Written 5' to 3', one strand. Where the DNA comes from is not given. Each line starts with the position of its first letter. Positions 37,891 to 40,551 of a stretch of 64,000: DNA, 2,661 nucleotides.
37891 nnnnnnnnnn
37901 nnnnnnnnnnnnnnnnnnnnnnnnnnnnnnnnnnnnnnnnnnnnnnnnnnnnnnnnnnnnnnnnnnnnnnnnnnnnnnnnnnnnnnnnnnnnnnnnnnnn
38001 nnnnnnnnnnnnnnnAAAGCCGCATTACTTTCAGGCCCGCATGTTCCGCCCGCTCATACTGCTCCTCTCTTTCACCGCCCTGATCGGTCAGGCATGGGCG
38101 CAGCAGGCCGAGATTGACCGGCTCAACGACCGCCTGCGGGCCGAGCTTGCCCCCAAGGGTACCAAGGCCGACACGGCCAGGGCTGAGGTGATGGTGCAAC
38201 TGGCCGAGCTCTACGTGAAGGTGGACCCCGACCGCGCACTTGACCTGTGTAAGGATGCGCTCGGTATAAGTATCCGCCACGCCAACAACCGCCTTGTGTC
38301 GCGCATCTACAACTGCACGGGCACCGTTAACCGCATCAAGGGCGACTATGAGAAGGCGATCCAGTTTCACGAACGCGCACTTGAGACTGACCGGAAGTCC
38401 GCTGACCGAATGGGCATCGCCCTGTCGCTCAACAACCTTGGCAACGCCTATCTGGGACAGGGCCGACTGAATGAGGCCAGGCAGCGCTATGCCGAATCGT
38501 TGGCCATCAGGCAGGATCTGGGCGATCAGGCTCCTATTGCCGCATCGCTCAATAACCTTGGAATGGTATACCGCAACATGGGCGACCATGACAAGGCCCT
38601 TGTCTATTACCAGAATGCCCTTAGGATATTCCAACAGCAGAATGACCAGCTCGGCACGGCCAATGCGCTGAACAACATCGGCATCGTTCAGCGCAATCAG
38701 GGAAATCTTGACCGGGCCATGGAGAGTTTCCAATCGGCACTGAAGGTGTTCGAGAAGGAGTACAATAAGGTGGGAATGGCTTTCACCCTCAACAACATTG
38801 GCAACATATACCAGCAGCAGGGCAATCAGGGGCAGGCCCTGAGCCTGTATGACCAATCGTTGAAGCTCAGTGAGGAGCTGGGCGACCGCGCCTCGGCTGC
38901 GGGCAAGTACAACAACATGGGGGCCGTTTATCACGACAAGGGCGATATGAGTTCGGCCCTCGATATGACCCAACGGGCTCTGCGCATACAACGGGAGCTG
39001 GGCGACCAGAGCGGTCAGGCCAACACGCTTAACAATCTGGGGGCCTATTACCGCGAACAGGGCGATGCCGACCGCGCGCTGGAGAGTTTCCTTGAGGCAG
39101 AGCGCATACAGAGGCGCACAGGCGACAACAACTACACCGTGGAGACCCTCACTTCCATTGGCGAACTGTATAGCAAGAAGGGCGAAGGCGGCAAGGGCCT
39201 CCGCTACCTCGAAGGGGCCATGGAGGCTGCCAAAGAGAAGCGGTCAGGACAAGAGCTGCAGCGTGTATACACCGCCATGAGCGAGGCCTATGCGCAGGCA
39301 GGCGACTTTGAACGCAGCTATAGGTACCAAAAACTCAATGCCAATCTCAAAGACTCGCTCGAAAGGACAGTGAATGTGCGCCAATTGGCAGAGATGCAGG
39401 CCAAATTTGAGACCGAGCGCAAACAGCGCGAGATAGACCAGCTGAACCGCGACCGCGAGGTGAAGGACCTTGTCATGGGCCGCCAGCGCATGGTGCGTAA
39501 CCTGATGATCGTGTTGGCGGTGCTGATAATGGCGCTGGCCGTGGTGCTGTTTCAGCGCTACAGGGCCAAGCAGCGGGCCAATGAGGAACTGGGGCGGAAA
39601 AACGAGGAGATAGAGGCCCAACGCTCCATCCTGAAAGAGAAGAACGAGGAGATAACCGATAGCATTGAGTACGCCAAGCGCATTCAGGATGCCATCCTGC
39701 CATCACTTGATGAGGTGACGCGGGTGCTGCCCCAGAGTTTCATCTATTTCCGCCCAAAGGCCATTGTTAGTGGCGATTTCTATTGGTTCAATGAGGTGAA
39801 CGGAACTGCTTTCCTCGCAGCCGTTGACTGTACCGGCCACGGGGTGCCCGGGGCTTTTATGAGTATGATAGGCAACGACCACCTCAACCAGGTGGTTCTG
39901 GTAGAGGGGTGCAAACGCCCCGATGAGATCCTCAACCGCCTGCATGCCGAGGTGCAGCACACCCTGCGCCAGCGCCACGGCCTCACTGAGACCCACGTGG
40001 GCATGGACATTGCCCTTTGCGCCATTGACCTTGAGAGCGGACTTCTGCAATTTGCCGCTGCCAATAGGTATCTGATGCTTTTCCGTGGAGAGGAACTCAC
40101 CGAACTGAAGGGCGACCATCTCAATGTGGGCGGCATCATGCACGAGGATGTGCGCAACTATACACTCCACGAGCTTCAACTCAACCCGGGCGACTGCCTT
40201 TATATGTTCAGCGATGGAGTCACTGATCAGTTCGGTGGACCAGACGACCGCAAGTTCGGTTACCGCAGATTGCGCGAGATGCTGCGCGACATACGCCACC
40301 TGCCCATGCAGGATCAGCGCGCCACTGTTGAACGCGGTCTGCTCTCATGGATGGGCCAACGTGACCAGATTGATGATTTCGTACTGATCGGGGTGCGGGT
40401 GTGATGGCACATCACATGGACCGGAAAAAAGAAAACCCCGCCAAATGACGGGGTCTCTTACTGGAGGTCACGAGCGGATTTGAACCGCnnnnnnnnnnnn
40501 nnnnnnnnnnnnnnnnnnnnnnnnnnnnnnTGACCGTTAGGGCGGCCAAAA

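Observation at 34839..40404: Two adjacent transmembrane sensors ending in PP2C/SpoIIE phosphatase domains, without visible partner-switching partners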

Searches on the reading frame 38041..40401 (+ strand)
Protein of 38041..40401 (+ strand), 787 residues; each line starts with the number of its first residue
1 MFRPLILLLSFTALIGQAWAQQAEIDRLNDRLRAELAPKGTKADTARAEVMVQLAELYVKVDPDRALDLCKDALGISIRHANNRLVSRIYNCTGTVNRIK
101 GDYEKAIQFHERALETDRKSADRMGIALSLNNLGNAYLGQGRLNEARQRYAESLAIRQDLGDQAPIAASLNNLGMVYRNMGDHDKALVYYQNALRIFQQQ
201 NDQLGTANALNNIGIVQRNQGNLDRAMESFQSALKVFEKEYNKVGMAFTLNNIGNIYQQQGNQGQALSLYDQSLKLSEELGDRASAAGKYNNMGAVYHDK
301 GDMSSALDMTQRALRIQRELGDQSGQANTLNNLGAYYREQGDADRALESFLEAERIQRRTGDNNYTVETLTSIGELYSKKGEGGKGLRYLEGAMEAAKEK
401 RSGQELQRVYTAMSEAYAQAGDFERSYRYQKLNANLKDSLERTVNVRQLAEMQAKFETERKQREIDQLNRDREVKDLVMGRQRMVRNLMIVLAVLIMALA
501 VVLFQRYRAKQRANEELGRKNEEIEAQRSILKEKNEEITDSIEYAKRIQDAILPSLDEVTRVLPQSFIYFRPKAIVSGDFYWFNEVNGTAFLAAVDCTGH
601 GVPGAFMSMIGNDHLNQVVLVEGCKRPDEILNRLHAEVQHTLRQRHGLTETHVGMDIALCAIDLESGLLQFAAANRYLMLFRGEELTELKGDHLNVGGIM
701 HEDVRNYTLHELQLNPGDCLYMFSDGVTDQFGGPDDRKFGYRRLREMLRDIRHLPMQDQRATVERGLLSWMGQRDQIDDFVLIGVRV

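Call 6: search_protein_families(library=pfam, proteins=[window:38041-40401:+], max_evalue=0.01)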
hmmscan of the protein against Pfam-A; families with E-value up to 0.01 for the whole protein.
window:38041-40401:+ (787 aa): 25 families
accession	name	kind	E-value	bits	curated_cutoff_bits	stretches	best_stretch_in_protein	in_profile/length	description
PF13424.12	TPR_12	-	1.6e-61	204.9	30.1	5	166-239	2-77/77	Tetratricopeptide repeat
PF00515.34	TPR_1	-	2e-43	145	27.8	7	167-197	1-31/34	Tetratricopeptide repeat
PF13374.12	TPR_10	-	1.9e-39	133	27.5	5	127-159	2-34/42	Tetratricopeptide repeat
PF07719.23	TPR_2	-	2.1e-34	115.2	27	5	167-197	1-31/34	Tetratricopeptide repeat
PF13176.12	TPR_7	-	2.3e-30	102.5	27.9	3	249-284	1-36/36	Tetratricopeptide repeat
PF13181.12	TPR_8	-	3.1e-26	89.7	25.7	1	168-197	2-31/34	Tetratricopeptide repeat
PF17874.7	TPR_MalT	-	3.1e-23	83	45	3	54-201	7-156/336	MalT-like TPR region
PF07228.17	SpoIIE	-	1.7e-22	80.7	25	1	588-787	3-191/192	Stage II sporulation protein E (SpoIIE)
PF14938.12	SNAP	-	5.4e-17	62.6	25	2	134-272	42-180/282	Soluble NSF attachment protein, SNAP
PF13431.12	TPR_17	-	1.2e-13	50.6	24.4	0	127-148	13-34/34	Tetratricopeptide repeat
PF24885.1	TPR_NPHP3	-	1.7e-13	51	100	2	201-329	93-225/239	Nephrocystin-3 TPR domain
PF13414.12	TPR_11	-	1.5e-12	47.4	26.8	0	134-159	1-26/42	TPR repeat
PF13432.12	TPR_16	-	2.5e-09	37.9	32.7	2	173-234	3-58/65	Tetratricopeptide repeat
PF13428.12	TPR_14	-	2.5e-09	37.3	23.5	0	172-198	6-32/44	Tetratricopeptide repeat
PF07721.20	TPR_4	-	2e-07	31.4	27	0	130-150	4-24/26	Tetratricopeptide repeat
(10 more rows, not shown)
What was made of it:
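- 38041..40404 (+): Gene 2: TPR sensor phosphatase, 787 aa. Pfam TPR families and SpoIIE (call 6).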

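Call 18: list_cluster_members(proteins=[P0001, window:38041-40401:+])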
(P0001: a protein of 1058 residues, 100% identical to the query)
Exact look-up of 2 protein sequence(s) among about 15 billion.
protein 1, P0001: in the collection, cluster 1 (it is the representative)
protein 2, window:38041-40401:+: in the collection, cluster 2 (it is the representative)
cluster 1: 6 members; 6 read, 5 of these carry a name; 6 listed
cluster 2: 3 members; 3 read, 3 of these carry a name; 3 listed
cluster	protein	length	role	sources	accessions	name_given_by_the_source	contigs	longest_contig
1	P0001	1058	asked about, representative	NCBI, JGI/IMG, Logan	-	ligand-binding sensor domain-containing protein/serine phosphatase RsbU (regulator of ...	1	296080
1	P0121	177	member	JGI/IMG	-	serine phosphatase RsbU (regulator of sigma subunit)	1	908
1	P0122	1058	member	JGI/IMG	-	ligand-binding sensor domain-containing protein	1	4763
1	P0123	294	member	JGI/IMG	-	serine phosphatase RsbU (regulator of sigma subunit)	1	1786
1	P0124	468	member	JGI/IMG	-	serine phosphatase RsbU (regulator of sigma subunit)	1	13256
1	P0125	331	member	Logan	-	-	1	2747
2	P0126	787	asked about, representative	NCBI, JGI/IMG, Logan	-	tetratricopeptide (TPR) repeat protein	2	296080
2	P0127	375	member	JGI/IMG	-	serine phosphatase RsbU (regulator of sigma subunit)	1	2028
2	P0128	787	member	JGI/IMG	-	tetratricopeptide (TPR) repeat protein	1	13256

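Call 30: search_protein_families(library=ncbifam, proteins=[window:38041-40401:+], max_evalue=0.001)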
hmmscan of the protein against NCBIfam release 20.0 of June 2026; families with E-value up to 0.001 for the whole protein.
window:38041-40401:+ (787 aa): 17 families
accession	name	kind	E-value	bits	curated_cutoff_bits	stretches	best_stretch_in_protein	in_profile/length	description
NF053520.1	HK_Porph_FimS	equivalog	7.9e-55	186.3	600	3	290-527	167-397/618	sensor histidine kinase FimS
NF038263.1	prot_phos_SiaA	equivalog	5.8e-54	183.7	700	1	519-787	392-657/658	biofilm regulation protein phosphatase SiaA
NF041717.1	HaaA_phane_TPR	equivalog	7.5e-45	153.4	1125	1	64-403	529-868/882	cyclophane-containing RiPP biosynthesis TPR protein HaaT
NF053617.1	SARPRegAfsRStmc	equivalog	1.6e-23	82.7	1430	3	42-204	730-893/986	SARP-family global regulator AfsR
NF002725.1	PRK02603.1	equivalog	1.7e-23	83.5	143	4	139-238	47-137/173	photosystem I assembly protein Ycf3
NF053779.1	BT3442_fam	equivalog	1e-19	70.7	940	2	215-533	110-404/563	BT3442 family protein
NF053720.1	NsdA_fam_reg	subfamily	1.2e-18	67.9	75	2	258-469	212-430/432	NsdA family TPR-like regulatory protein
TIGR02521.1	type_IV_pilW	equivalog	1.8e-16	60.4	154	3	126-277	30-165/234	type IV pilus biogenesis/stability protein PilW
NF047507.1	TPR_BatC_Lepto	exception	2.5e-11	43.5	175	1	94-160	65-129/214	TPR repeat-containing protein BatC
NF008757.0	PRK11788.1-5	equivalog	4e-11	42.7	363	1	173-353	75-240/388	lipopolysaccharide assembly protein LapB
NF040959.1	MamA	equivalog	1.1e-10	41.3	200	1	87-274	37-200/204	magnetosome protein MamA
NF033762.1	social_mot_Tgl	equivalog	1.2e-10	41.1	225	2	191-350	48-193/252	social motility TPR repeat lipoprotein Tgl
NF033758.1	gliding_GltE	equivalog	3.2e-09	36.3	225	1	206-314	85-181/411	adventurous gliding motility TPR repeat lipoprotein GltE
NF058541.1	SusR_regulator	equivalog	2e-08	33.9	480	0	339-541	177-364/515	SusR family glycan utilization regulator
NF033920.0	C39_PA2778_fam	equivalog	7.8e-07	28.8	150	0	220-317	169-254/255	PA2778 family cysteine peptidase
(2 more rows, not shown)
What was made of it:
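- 38164..39360 (+): Gene 2 periplasmic TPR domain of about 9-10 repeats, preceded by the signal peptide at 38041-38100. Resembles the TPR sensor region of Porphyromonas FimS, NF053520 8e-55 (call 30).
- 39595..40401 (+): Gene 2 cytoplasmic coiled-coil linker plus SiaA-type PP2C domain, with catalytic residues intact. NCBIfam SiaA 5.8e-54 (call 30).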

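Call 63: find_homologous_proteins(query=window:38041-40401:+, max_evalue=1e-20)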
Query window:38041-40401:+ (787 aa): 982 proteins with E <= 1e-20 among 8000 candidates; the best 120 are listed.
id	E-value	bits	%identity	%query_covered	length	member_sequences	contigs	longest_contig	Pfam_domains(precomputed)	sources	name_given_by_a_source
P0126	0.0e+0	1746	100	100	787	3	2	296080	PF10602.16,PF13431.13,PF13414.13,PF13176.13,PF24885.2,PF18768.8,PF13428.13,PF13374.13,PF07721.21,PF17874.8,PF00515.35,PF13424.13,PF21033.5,PF14938.13,PF13432.13,PF13181.13,PF07228.18,PF07719.24,PF13174.13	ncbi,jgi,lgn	jgi:tetratricopeptide (TPR) repeat protein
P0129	0.0e+0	1568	91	98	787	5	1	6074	PF10602.16,PF13431.13,PF13414.13,PF13176.13,PF24885.2,PF13428.13,PF13374.13,PF07721.21,PF10345.16,PF17874.8,PF00515.35,PF13424.13,PF21033.5,PF14938.13,PF13432.13,PF13181.13,PF07228.18,PF07719.24,PF13174.13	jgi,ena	-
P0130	0.0e+0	1207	70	98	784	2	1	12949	PF10602.16,PF13431.13,PF13414.13,PF13176.13,PF24885.2,PF13428.13,PF13374.13,PF07721.21,PF14559.13,PF17874.8,PF00515.35,PF13424.13,PF14938.13,PF13432.13,PF13181.13,PF07228.18,PF07719.24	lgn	-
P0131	4.6e-293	992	58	100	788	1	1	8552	PF10602.16,PF13414.13,PF10952.16,PF01535.27,PF13374.13,PF07721.21,PF00515.35,PF13424.13,PF28559.1,PF14938.13,PF07719.24,PF13174.13,PF13431.13,PF13176.13,PF24885.2,PF13428.13,PF14559.13,PF10345.16,PF10516.16,PF17874.8,PF12895.14,PF21033.5,PF13432.13,PF13181.13,PF07228.18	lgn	-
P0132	1.9e-289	980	57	98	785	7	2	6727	PF10602.16,PF13414.13,PF10952.16,PF13374.13,PF07721.21,PF00515.35,PF13424.13,PF14938.13,PF22883.2,PF08626.17,PF07719.24,PF13174.13,PF13431.13,PF13176.13,PF24885.2,PF13428.13,PF14559.13,PF10345.16,PF17874.8,PF12895.14,PF21033.5,PF13432.13,PF13181.13,PF07228.18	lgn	-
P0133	2.5e-288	976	56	99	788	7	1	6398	PF10602.16,PF13431.13,PF13414.13,PF10952.16,PF13176.13,PF24885.2,PF13428.13,PF13374.13,PF07721.21,PF14559.13,PF10345.16,PF17874.8,PF00515.35,PF12895.14,PF13424.13,PF21033.5,PF14938.13,PF13432.13,PF22883.2,PF13181.13,PF07228.18,PF07719.24,PF13174.13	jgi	-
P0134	3.2e-288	976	58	100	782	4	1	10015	PF13431.13,PF13414.13,PF13176.13,PF24885.2,PF13428.13,PF13374.13,PF17874.8,PF00515.35,PF13424.13,PF14938.13,PF13432.13,PF13181.13,PF07228.18,PF07719.24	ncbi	-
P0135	3.4e-286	969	56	99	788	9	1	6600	PF10602.16,PF13431.13,PF13414.13,PF10952.16,PF01535.27,PF13176.13,PF24885.2,PF13428.13,PF13374.13,PF07721.21,PF14559.13,PF17874.8,PF00515.35,PF12895.14,PF13424.13,PF21033.5,PF14938.13,PF13432.13,PF13181.13,PF07228.18,PF07719.24,PF13174.13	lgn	-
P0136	1.4e-285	967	55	100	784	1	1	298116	PF10602.16,PF13431.13,PF13414.13,PF13176.13,PF24885.2,PF13428.13,PF13374.13,PF17874.8,PF00515.35,PF13424.13,PF14938.13,PF13432.13,PF13181.13,PF07228.18,PF07719.24,PF13174.13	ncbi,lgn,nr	ncbi:MAG: tetratricopeptide repeat protein [Flavobacteriales bacterium]|nr:tetratricopeptide repeat 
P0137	1.9e-285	967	57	99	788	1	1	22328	PF10602.16,PF13431.13,PF13414.13,PF10952.16,PF13176.13,PF24885.2,PF13428.13,PF13374.13,PF07721.21,PF14559.13,PF17874.8,PF00515.35,PF12895.14,PF13424.13,PF28559.1,PF21033.5,PF14938.13,PF13432.13,PF13181.13,PF07228.18,PF07719.24,PF13174.13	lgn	-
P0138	4.4e-285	966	56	98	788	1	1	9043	PF10602.16,PF13431.13,PF13414.13,PF13176.13,PF24885.2,PF13428.13,PF13374.13,PF14559.13,PF10345.16,PF17874.8,PF00515.35,PF13424.13,PF28559.1,PF21033.5,PF14938.13,PF13432.13,PF13181.13,PF07228.18,PF07719.24,PF13174.13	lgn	-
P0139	5.6e-284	962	56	100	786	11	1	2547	PF10602.16,PF13431.13,PF13414.13,PF10952.16,PF13176.13,PF24885.2,PF13428.13,PF13374.13,PF10516.16,PF17874.8,PF00515.35,PF13424.13,PF14938.13,PF13432.13,PF13181.13,PF08626.17,PF07228.18,PF07719.24,PF13174.13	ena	-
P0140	5.6e-284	962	56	100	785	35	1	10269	PF13431.13,PF13414.13,PF13176.13,PF24885.2,PF13428.13,PF13374.13,PF10516.16,PF17874.8,PF00515.35,PF13424.13,PF28559.1,PF14938.13,PF13432.13,PF13181.13,PF07228.18,PF07719.24,PF13174.13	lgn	-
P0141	7.9e-284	962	57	98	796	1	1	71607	PF10602.16,PF13431.13,PF13414.13,PF10952.16,PF13176.13,PF24885.2,PF13428.13,PF13374.13,PF14559.13,PF10516.16,PF17874.8,PF00515.35,PF13424.13,PF21033.5,PF14938.13,PF13432.13,PF13181.13,PF07228.18,PF07719.24,PF13174.13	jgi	-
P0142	1.5e-282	957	57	98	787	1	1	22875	PF13431.13,PF13414.13,PF13176.13,PF24885.2,PF13428.13,PF13374.13,PF10345.16,PF17874.8,PF00515.35,PF13424.13,PF14938.13,PF13432.13,PF13181.13,PF07228.18,PF07719.24,PF13174.13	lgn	-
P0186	1.6e-268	911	53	100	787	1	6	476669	PF10602.16,PF13431.13,PF13414.13,PF10952.16,PF13176.13,PF24885.2,PF13428.13,PF13374.13,PF17874.8,PF00515.35,PF04212.25,PF13424.13,PF28559.1,PF14938.13,PF13432.13,PF13181.13,PF07228.18,PF07719.24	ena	-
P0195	5.2e-190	651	42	99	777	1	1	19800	PF10602.16,PF13431.13,PF13414.13,PF10952.16,PF13176.13,PF24885.2,PF13428.13,PF13374.13,PF10516.16,PF17874.8,PF00515.35,PF13424.13,PF14938.13,PF13432.13,PF13181.13,PF07228.18,PF07719.24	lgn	-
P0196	2.3e-183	629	41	98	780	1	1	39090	PF10602.16,PF13431.13,PF12862.14,PF13414.13,PF13176.13,PF13428.13,PF13374.13,PF10516.16,PF17874.8,PF00515.35,PF04212.25,PF13424.13,PF14938.13,PF13432.13,PF22883.2,PF13181.13,PF07228.18,PF07719.24,PF13174.13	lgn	-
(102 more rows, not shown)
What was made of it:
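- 38041..40404 (+): About 65 full-length homologue clusters at 51-58% identity (call 63).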

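Call 65: find_encoding_contigs(protein=P0136, flank=10000, max_places=1)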
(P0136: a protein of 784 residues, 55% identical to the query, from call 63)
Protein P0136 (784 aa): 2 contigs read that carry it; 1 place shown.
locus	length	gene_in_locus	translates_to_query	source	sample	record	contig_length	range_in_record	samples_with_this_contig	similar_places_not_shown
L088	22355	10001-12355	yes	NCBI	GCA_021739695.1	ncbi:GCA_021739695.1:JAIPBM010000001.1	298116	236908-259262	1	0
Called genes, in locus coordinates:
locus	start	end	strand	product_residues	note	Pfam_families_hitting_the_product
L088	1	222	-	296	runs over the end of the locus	PF02541:Ppx-GppA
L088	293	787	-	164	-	PF00300:His_Phos_1 (weak)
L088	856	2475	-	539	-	PF00890:FAD_binding_2 (faint), PF01266:DAO, PF12831:FAD_oxidored (weak), PF16901:DAO_C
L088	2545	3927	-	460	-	-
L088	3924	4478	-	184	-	PF08534:Redoxin, PF00578:AhpC-TSA, PF13905:Thioredoxin_8 (faint)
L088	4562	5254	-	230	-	PF07685:GATase_3, PF13507:GATase_5, PF01965:DJ-1_PfpI (weak)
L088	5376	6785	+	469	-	PF00232:Glyco_hydro_1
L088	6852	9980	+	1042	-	PF07494:Reg_prop (faint), PF07495:Y_Y_Y, PF07228:SpoIIE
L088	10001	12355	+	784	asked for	PF14938:SNAP (weak), PF17874:TPR_MalT (weak), PF13424:TPR_12, PF00515:TPR_1 (weak), PF00515:TPR_1 (weak), PF13424:TPR_12, PF13424:TPR_12, PF07228:SpoIIE, +13 more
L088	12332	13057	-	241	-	-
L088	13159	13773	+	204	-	PF00265:TK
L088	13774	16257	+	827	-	PF01225:Mur_ligase (weak), PF08245:Mur_ligase_M, PF01168:Ala_racemase_N, PF00842:Ala_racemase_C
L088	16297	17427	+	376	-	PF14903:WG_beta_rep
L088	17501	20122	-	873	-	PF07719:TPR_2 (faint), PF13174:TPR_6 (faint), PF13181:TPR_8 (faint), PF13424:TPR_12 (faint), PF13428:TPR_14 (faint), PF13432:TPR_16 (faint), PF14559:TPR_19 (faint)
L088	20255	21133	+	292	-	PF01551:Peptidase_M23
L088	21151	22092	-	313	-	PF18962:Por_Secre_tail (weak)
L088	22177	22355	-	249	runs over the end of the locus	PF13085:Fer2_3, PF13183:Fer4_8, PF12838:Fer4_7 (weak)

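Call 66: find_encoding_contigs(protein=P0186, flank=10000, max_places=1)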
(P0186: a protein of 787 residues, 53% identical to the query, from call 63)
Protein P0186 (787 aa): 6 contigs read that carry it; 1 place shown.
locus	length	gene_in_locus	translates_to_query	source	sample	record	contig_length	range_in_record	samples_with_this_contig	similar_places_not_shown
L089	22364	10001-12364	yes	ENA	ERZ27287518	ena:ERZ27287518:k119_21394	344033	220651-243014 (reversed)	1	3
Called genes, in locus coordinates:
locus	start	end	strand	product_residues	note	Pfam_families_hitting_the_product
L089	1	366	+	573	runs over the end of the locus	PF00512:HisKA, PF02518:HATPase_c, PF00072:Response_reg, PF12833:HTH_18, PF00165:HTH_AraC (weak)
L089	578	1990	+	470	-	-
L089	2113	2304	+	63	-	PF00313:CSD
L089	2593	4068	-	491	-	PF18962:Por_Secre_tail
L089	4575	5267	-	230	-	PF07685:GATase_3, PF13507:GATase_5, PF01965:DJ-1_PfpI (weak)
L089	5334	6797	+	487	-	PF00232:Glyco_hydro_1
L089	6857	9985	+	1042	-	PF07494:Reg_prop (faint), PF07495:Y_Y_Y, PF07228:SpoIIE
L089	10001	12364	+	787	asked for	PF14938:SNAP, PF17874:TPR_MalT, PF13424:TPR_12, PF13374:TPR_10, PF17874:TPR_MalT, PF13424:TPR_12, PF13374:TPR_10, PF00515:TPR_1, +17 more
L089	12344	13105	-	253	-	-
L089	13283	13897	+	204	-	PF00265:TK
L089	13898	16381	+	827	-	PF01225:Mur_ligase (weak), PF08245:Mur_ligase_M, PF02875:Mur_ligase_C, PF01168:Ala_racemase_N, PF00842:Ala_racemase_C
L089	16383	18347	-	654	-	PF14559:TPR_19 (faint), PF00515:TPR_1 (faint), PF07719:TPR_2 (faint), PF13181:TPR_8 (faint), PF13428:TPR_14 (faint), PF12895:ANAPC3 (weak)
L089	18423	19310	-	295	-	-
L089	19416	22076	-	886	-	PF07719:TPR_2 (faint), PF13174:TPR_6 (faint), PF13181:TPR_8 (faint), PF13432:TPR_16 (faint), PF14559:TPR_19 (faint), PF13428:TPR_14 (faint), PF13424:TPR_12 (faint)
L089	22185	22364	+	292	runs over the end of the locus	PF01551:Peptidase_M23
